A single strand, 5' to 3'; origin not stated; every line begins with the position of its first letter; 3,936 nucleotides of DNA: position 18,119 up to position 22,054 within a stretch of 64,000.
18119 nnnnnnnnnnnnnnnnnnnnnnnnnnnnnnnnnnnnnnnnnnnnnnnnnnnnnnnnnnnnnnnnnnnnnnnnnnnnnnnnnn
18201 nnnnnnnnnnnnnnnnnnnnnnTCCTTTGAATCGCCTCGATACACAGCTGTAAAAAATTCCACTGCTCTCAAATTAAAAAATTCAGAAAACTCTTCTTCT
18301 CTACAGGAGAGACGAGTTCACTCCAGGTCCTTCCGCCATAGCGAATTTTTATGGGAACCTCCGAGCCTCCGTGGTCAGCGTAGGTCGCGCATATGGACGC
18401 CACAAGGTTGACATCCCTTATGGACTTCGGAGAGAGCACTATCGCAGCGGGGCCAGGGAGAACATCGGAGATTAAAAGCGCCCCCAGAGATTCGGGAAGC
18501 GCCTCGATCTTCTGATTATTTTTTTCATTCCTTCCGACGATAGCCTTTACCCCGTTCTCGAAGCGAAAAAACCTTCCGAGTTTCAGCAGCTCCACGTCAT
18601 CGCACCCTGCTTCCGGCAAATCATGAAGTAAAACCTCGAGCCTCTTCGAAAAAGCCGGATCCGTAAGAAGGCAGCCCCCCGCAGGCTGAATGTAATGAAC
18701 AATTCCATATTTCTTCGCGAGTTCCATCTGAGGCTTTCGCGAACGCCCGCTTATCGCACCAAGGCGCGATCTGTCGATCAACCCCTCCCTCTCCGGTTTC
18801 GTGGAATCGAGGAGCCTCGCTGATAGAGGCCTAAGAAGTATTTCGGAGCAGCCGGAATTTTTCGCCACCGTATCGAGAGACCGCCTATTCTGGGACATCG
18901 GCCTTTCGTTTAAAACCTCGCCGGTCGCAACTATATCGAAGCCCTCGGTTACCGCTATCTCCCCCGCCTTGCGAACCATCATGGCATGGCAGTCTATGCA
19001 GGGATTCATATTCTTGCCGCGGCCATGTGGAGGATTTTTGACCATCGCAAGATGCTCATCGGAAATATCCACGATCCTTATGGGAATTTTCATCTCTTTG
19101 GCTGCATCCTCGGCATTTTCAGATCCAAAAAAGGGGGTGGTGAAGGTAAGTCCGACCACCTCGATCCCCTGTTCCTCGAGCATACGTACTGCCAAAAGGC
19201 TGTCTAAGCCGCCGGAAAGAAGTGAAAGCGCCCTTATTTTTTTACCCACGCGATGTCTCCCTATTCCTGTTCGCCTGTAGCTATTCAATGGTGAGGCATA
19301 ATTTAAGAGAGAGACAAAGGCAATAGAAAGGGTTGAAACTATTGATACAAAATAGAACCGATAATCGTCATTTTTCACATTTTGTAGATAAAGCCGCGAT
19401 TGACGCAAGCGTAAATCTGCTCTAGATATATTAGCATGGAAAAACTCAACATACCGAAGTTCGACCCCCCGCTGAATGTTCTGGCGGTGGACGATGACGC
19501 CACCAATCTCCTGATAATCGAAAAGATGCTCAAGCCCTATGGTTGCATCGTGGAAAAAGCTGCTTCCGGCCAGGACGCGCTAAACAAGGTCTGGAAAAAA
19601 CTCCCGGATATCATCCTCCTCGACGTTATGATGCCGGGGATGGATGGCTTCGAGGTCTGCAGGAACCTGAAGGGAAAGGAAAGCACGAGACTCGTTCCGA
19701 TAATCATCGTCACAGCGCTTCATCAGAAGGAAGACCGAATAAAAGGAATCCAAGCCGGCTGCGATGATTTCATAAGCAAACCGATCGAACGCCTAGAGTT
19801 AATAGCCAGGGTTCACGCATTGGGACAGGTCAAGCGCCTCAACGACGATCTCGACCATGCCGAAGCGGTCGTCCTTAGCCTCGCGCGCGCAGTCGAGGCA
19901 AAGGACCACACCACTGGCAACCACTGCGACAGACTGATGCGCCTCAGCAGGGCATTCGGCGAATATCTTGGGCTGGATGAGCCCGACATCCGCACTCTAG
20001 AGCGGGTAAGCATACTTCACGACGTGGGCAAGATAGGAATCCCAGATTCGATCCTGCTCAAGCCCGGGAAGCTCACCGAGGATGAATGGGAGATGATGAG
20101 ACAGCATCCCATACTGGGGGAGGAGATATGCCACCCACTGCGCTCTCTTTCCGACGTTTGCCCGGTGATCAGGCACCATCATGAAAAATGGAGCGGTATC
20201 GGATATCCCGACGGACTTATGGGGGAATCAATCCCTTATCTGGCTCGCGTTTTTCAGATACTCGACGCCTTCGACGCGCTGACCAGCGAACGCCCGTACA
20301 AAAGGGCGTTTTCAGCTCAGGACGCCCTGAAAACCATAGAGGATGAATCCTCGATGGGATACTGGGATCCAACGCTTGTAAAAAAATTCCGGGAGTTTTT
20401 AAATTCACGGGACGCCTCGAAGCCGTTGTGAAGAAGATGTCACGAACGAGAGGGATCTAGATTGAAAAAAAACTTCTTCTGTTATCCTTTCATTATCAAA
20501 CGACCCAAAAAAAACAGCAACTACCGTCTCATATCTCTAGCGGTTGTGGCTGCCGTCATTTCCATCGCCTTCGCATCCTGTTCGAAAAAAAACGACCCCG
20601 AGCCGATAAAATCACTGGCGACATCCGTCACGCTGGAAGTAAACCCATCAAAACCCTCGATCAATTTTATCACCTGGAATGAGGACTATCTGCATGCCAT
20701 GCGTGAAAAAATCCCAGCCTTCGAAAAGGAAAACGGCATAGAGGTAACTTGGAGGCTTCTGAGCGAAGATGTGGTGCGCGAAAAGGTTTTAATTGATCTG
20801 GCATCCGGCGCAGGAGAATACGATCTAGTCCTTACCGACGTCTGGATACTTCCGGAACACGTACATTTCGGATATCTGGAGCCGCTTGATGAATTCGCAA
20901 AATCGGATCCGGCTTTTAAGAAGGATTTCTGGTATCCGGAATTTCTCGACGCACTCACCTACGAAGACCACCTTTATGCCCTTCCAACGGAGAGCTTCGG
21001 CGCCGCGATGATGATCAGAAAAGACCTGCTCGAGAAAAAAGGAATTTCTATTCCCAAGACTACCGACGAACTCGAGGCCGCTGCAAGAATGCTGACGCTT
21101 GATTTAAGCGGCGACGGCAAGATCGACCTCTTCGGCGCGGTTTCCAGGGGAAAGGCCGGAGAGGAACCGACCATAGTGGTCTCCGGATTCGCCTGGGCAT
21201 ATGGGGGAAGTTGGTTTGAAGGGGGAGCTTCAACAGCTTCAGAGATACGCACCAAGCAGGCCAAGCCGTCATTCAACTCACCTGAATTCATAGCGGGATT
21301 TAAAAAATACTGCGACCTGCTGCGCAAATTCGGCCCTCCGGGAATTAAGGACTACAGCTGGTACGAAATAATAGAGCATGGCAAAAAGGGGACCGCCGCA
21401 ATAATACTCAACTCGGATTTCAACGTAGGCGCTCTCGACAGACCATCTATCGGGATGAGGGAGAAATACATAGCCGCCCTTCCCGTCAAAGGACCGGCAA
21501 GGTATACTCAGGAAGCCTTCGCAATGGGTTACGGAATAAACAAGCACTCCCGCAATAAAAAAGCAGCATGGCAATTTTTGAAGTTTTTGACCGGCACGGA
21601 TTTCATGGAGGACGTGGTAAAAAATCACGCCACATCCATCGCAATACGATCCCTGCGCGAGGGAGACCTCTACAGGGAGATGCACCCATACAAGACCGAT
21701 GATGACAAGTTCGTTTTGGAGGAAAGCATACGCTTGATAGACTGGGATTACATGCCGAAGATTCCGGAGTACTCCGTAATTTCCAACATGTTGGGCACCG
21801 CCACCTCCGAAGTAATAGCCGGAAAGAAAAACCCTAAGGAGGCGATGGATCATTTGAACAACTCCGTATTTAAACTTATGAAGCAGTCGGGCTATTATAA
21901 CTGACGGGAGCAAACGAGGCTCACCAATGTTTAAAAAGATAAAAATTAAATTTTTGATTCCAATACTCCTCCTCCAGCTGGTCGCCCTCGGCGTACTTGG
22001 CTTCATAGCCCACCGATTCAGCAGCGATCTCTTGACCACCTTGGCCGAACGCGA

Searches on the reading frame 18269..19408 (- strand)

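Call 76: search_protein_families(library=pfam, proteins=[window:18269-19408:-], max_evalue=0.00001)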
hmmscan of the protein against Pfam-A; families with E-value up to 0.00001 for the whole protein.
window:18269-19408:- (379 aa): 3 families
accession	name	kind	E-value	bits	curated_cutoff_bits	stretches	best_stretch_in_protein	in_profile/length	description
PF18297.6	NFACT-R_2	-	1.6e-10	41.5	26.9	1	278-370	1-96/104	NFACT protein RNA binding domain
PF02568.20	ThiI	-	1.7e-07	31.5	20.5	1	59-195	5-144/197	Thiamine biosynthesis protein (ThiI)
PF03054.22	tRNA_Me_trans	-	2.5e-07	31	20.6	1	62-176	5-138/202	tRNA methyl transferase HUP domain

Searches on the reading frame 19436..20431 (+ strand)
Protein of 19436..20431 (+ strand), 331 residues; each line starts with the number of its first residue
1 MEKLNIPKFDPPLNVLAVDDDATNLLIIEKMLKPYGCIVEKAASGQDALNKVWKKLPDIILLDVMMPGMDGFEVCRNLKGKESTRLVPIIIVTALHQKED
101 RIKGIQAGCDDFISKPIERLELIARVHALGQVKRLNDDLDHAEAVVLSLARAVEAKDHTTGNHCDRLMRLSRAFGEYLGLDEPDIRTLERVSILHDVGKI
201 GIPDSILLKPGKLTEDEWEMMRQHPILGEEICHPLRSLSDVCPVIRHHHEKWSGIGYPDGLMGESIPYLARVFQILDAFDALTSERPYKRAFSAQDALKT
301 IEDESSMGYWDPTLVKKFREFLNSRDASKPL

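Call 76: search_protein_families(library=pfam, proteins=[window:19436-20431:+], max_evalue=0.00001)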
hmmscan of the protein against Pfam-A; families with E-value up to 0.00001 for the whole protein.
window:19436-20431:+ (331 aa): 3 families
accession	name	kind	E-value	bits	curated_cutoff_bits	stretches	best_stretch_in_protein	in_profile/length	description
PF13487.12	HD_5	-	9e-36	123.6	27.2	1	150-314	4-170/170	HD domain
PF00072.30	Response_reg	-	3.1e-29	101.8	30.2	1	15-126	1-110/111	Response regulator receiver domain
PF01966.28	HD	-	2.1e-18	67.1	22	1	161-281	2-115/116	HD domain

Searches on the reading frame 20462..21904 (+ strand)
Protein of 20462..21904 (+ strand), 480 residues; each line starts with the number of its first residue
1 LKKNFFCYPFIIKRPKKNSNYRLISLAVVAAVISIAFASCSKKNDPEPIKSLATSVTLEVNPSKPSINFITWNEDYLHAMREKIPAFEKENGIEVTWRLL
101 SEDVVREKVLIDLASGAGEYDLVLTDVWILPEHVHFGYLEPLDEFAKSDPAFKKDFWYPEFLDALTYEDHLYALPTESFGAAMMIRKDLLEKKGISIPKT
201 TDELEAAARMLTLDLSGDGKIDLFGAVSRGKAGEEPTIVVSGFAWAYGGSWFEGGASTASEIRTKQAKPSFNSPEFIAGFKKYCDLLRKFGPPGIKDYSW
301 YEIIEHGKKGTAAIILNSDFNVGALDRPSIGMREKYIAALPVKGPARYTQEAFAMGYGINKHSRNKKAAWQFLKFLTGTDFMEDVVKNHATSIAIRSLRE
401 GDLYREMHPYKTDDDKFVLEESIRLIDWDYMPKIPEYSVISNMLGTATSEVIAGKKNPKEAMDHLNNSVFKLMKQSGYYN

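Call 76: search_protein_families(library=pfam, proteins=[window:20462-21904:+], max_evalue=0.00001)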
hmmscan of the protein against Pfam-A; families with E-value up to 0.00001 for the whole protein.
window:20462-21904:+ (480 aa): 2 families
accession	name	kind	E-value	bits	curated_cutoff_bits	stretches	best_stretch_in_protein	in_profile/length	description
PF01547.30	SBP_bac_1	-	4.4e-36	125.9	26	1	79-380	9-304/307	Bacterial extracellular solute-binding protein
PF13416.11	SBP_bac_8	-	2.9e-19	70.4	27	1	86-387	5-254/279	Bacterial extracellular solute-binding protein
